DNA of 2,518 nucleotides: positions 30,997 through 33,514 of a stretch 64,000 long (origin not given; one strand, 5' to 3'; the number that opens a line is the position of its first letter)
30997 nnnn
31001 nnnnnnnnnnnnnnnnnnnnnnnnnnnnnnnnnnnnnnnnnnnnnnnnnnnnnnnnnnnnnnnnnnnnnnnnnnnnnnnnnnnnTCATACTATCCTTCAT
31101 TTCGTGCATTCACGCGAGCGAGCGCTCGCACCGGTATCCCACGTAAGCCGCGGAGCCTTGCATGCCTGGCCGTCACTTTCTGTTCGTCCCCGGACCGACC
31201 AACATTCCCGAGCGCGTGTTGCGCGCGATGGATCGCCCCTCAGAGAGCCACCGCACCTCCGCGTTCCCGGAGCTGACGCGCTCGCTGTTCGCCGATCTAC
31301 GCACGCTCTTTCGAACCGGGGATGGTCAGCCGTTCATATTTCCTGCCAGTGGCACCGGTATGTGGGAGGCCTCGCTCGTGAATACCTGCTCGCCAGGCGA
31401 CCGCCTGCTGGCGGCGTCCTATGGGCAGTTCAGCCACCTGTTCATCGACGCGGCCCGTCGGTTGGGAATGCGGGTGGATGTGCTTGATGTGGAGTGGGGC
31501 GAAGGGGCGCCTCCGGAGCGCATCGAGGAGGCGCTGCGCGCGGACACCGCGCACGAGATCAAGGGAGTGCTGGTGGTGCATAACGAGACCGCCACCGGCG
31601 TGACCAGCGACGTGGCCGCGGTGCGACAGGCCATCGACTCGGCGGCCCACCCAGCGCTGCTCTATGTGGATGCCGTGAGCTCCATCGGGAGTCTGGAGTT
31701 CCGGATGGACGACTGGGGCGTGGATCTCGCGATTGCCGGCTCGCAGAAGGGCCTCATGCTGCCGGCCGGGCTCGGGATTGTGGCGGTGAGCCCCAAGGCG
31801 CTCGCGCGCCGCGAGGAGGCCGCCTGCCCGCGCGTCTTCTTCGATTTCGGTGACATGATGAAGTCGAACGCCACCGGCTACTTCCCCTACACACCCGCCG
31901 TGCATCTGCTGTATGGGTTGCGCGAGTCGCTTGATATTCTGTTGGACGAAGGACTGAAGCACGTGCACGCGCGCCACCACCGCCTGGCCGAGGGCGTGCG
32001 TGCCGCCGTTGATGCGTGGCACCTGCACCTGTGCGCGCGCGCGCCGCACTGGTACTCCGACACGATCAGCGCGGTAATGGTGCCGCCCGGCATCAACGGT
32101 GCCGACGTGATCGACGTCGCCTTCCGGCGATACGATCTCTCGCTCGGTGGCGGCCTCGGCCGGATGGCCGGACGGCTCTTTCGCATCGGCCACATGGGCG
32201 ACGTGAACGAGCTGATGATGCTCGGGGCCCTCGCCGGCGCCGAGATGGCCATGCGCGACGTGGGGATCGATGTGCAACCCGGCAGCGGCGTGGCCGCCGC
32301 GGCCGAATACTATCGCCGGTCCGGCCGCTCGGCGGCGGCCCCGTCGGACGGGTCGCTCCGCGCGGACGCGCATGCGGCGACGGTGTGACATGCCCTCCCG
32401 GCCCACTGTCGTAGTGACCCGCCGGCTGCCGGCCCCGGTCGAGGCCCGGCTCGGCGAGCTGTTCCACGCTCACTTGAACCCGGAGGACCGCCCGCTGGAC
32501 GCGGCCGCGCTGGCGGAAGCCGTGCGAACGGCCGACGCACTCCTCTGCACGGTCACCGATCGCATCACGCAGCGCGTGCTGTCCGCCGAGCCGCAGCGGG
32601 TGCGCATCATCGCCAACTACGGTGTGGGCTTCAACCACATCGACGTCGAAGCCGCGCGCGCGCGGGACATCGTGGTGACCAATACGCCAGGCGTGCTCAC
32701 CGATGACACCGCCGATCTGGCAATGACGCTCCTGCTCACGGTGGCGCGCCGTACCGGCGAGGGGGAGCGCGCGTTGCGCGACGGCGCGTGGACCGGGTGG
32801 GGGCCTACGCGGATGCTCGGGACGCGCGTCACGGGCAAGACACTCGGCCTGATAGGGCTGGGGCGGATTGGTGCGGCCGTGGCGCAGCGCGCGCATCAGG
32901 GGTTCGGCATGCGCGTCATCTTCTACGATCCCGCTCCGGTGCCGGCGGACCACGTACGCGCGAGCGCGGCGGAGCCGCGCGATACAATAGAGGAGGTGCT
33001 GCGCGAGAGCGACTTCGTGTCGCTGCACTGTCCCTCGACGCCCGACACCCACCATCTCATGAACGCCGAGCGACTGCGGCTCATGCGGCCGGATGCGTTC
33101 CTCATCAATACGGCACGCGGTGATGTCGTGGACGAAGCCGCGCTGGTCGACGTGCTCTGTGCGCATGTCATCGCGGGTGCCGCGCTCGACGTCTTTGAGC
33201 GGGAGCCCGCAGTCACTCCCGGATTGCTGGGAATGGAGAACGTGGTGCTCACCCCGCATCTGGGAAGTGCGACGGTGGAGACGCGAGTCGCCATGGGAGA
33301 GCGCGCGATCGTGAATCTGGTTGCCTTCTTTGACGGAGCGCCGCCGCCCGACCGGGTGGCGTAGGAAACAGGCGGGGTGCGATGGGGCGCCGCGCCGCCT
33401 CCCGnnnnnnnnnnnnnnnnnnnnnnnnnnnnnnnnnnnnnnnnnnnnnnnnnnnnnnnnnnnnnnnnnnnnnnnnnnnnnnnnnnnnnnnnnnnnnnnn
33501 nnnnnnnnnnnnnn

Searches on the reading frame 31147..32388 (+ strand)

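Call 76: search_protein_families(library=pfam, proteins=[window:31147-32388:+], max_evalue=0.0001)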
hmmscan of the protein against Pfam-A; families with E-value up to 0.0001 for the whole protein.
window:31147-32388:+ (413 aa): 1 family
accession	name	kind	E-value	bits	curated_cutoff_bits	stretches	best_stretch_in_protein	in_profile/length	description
PF00266.25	Aminotran_5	-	2.4e-21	76.6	21.5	1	11-296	2-299/371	Aminotransferase class-V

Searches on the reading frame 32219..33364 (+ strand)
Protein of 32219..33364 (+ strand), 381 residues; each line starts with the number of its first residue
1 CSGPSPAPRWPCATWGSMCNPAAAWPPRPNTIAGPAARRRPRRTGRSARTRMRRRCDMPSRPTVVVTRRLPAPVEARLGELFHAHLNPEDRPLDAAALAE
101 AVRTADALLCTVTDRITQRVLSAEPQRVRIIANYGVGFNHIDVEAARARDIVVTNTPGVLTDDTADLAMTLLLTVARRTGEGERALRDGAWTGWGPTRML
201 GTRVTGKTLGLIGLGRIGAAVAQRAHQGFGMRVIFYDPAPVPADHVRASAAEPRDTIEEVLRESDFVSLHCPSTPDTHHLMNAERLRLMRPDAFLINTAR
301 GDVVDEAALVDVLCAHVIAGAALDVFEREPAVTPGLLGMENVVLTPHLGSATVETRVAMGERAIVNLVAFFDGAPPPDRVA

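Call 76: search_protein_families(library=pfam, proteins=[window:32219-33364:+], max_evalue=0.0001)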
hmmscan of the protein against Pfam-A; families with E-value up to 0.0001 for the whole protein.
window:32219-33364:+ (381 aa): 3 families
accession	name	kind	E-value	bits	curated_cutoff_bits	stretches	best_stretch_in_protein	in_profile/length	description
PF02826.25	2-Hacid_dh_C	-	6.7e-61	205.2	25.1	1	169-349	1-178/178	D-isomer specific 2-hydroxyacid dehydrogenase, NAD binding domain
PF00389.36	2-Hacid_dh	-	7e-29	100.6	24.6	1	67-380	4-133/134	D-isomer specific 2-hydroxyacid dehydrogenase, catalytic domain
PF03446.21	NAD_binding_2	-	2.4e-06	28.1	21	1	209-303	2-97/161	NAD binding domain of 6-phosphogluconate dehydrogenase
